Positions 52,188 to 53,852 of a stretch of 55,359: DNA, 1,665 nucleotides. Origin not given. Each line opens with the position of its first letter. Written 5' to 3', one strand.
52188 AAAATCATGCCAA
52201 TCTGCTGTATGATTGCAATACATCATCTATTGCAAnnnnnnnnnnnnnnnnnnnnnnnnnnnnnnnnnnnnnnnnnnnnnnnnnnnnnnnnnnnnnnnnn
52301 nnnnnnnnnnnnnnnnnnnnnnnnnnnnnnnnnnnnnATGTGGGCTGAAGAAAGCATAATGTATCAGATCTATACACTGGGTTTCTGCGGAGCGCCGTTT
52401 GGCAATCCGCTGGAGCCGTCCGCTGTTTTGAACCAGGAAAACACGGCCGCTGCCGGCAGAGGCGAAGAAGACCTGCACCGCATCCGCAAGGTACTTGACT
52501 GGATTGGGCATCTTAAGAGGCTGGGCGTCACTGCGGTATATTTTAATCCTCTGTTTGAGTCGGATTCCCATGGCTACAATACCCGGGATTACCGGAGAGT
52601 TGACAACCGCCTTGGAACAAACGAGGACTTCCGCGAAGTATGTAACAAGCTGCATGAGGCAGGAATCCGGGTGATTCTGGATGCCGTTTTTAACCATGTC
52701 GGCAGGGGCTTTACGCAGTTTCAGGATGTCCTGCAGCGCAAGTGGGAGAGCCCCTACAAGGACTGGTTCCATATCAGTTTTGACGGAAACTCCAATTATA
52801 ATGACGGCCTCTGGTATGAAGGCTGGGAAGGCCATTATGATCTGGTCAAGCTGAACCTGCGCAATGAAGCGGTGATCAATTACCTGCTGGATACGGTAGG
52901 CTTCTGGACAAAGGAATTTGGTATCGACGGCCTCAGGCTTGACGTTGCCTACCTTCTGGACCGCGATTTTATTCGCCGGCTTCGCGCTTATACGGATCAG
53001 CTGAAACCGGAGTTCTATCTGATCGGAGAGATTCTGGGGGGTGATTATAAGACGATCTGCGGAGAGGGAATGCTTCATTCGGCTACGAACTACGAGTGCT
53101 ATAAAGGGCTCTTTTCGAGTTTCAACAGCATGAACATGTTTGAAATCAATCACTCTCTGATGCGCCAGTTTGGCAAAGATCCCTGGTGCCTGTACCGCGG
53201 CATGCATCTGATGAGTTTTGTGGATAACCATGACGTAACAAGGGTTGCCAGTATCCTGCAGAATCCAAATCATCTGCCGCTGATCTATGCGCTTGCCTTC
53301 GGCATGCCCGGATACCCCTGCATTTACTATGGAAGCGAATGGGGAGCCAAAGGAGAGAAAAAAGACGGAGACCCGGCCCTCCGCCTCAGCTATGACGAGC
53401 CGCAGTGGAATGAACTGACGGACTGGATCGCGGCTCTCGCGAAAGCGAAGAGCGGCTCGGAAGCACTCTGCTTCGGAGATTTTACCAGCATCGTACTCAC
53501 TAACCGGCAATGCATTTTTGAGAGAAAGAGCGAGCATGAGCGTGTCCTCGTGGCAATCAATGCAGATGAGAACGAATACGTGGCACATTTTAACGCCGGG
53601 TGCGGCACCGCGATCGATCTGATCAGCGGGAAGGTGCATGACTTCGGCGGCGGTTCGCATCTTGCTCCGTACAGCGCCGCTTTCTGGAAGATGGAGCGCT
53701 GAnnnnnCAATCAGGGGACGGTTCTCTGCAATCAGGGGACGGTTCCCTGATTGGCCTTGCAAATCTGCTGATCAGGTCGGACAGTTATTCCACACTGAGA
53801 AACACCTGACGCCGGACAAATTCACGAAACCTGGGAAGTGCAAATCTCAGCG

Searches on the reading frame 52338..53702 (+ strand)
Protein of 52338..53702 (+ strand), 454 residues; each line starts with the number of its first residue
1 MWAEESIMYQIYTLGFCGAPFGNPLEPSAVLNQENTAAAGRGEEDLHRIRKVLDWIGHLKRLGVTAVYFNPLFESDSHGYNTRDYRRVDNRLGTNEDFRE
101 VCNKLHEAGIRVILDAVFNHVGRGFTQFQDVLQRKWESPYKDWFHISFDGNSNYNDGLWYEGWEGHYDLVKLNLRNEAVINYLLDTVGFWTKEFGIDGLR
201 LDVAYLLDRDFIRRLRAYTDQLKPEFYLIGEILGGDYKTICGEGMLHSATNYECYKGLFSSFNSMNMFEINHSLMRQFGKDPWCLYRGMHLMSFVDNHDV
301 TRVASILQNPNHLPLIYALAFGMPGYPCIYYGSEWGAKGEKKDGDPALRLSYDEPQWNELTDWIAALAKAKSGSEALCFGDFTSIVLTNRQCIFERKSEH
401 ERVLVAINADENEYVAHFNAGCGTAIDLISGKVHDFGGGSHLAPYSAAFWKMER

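Call 18: search_protein_families(library=pfam, proteins=[window:52338-53702:+])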
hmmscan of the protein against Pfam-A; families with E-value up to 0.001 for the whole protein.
window:52338-53702:+ (454 aa): 2 families
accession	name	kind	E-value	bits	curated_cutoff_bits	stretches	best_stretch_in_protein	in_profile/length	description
PF00128.31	Alpha-amylase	-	4.9e-50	171.5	22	1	45-341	17-360/446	Alpha amylase, catalytic domain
PF16657.11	Malt_amylase_C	-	0.0003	21.2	27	1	380-447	1-73/75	Maltogenic Amylase, C-terminal domain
